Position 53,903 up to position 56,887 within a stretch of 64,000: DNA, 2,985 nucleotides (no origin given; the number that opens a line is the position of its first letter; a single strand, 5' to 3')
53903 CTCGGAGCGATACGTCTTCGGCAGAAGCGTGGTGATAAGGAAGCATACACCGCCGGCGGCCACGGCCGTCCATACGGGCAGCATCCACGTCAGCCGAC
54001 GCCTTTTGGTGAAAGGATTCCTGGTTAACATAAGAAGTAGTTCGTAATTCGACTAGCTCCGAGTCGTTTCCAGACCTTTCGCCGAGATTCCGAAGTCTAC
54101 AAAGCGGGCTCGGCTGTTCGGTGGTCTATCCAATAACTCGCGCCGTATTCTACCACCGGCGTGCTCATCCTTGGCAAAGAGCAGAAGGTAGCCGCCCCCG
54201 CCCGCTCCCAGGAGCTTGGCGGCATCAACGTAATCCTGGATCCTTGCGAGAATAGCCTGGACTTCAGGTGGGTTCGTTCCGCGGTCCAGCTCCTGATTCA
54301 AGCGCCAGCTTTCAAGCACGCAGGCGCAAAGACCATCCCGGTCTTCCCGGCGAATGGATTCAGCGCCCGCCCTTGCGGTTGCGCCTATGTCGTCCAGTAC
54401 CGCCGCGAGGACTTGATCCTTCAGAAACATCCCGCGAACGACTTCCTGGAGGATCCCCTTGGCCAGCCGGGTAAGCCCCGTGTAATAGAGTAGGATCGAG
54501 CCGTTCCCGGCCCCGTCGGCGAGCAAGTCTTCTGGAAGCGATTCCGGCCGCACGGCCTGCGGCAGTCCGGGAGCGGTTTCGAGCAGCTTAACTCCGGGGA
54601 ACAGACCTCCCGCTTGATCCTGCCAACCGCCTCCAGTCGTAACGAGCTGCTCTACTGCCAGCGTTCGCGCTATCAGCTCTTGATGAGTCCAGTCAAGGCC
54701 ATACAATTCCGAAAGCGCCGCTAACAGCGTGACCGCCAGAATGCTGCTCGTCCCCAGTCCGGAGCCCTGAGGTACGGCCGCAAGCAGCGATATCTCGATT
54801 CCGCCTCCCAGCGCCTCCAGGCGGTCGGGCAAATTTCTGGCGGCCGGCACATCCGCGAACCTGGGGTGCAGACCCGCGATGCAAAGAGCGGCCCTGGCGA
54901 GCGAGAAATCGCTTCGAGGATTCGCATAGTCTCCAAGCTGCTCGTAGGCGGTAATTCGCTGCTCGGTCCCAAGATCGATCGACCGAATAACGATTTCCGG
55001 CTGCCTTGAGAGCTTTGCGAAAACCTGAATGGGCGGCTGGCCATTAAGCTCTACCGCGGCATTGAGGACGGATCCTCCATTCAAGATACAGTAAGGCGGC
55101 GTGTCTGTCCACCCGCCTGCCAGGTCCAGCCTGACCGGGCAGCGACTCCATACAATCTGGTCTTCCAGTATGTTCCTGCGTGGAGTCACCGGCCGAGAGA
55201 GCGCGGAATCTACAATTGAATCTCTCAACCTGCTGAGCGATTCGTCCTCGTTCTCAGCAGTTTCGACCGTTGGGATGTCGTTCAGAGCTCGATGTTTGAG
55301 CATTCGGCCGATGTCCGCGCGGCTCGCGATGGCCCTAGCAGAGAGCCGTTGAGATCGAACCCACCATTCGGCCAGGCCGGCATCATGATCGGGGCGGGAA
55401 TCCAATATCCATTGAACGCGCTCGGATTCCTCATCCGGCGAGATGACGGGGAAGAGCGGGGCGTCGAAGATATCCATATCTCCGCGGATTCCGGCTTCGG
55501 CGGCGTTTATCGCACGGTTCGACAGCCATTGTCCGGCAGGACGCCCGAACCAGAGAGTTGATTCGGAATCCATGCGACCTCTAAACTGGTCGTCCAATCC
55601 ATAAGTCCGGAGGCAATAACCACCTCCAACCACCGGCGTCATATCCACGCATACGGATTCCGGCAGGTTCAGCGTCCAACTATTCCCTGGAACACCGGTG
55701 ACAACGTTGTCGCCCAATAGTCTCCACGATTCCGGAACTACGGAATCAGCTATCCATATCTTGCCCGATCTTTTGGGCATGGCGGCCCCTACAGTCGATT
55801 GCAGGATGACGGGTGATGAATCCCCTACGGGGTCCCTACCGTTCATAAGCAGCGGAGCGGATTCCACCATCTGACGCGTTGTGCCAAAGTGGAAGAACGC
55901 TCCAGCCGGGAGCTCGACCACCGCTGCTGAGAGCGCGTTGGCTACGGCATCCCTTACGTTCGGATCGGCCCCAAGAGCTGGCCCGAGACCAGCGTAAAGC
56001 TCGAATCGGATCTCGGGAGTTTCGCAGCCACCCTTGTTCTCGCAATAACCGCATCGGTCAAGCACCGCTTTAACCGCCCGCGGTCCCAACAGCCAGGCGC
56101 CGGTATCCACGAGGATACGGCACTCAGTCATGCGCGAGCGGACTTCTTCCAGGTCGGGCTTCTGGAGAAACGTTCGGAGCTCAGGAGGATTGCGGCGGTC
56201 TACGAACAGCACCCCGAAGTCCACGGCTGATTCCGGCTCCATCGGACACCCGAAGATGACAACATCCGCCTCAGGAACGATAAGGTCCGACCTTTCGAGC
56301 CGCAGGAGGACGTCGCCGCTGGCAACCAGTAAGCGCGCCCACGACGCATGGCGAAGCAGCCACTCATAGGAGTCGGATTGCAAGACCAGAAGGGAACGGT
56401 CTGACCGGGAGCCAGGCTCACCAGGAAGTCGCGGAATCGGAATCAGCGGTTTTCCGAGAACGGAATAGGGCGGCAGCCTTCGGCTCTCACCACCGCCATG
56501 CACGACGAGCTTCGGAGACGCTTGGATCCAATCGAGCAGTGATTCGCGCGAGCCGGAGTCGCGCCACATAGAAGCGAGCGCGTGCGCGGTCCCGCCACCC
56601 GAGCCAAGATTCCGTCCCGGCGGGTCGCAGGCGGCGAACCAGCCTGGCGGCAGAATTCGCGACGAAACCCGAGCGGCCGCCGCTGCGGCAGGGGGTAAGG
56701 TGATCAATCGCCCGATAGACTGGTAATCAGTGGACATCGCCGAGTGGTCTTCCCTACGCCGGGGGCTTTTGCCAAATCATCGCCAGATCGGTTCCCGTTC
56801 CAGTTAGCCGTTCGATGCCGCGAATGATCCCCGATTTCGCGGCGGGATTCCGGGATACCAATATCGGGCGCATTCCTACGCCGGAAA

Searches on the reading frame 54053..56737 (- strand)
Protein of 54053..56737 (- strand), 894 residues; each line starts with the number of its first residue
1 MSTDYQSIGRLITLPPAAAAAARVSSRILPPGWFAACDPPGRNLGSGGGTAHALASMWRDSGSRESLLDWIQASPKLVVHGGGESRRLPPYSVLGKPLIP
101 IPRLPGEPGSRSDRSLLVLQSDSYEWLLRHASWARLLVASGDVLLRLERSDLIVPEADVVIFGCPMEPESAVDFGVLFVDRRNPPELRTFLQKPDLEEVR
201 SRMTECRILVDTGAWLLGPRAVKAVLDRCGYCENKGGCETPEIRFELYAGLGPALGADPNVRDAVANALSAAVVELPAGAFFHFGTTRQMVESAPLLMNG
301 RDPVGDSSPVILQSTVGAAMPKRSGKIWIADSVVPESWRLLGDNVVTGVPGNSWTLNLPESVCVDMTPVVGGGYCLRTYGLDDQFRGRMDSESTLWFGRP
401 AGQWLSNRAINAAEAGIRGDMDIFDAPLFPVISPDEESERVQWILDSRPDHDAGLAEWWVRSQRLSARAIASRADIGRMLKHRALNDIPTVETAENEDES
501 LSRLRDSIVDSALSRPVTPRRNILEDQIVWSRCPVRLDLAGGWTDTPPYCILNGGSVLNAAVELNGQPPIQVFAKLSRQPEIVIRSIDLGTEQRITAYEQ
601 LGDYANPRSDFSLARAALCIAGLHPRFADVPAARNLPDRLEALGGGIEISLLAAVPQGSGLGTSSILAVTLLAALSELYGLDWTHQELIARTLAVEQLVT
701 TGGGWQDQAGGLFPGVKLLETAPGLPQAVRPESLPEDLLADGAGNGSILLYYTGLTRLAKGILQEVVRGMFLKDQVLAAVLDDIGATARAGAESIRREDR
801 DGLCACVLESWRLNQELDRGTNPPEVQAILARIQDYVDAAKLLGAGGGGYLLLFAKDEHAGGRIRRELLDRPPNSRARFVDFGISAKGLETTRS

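Call 64: search_protein_families(library=ncbifam, proteins=[window:54053-56737:-], max_evalue=0.00001)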
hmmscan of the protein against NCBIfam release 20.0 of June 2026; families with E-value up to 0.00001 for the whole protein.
window:54053-56737:- (894 aa): 4 families
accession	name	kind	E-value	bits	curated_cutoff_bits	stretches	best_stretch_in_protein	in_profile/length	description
NF009948.0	PRK13412.1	equivalog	8.7e-244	811.4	721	2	478-894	560-974/974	bifunctional fucokinase/fucose-1-phosphate guanylyltransferase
NF049969.1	GlMnHpPKinHddA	equivalog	3.7e-18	66.1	600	1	652-855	103-304/338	D-glycero-D-manno-heptose 7-phosphate kinase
TIGR00549.1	mevalon_kin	equivalog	2.3e-11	43.7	163.05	1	647-852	81-274/276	mevalonate kinase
NF003036.0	PRK03926.1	equivalog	5e-07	29.1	403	1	646-858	75-270/302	mevalonate kinase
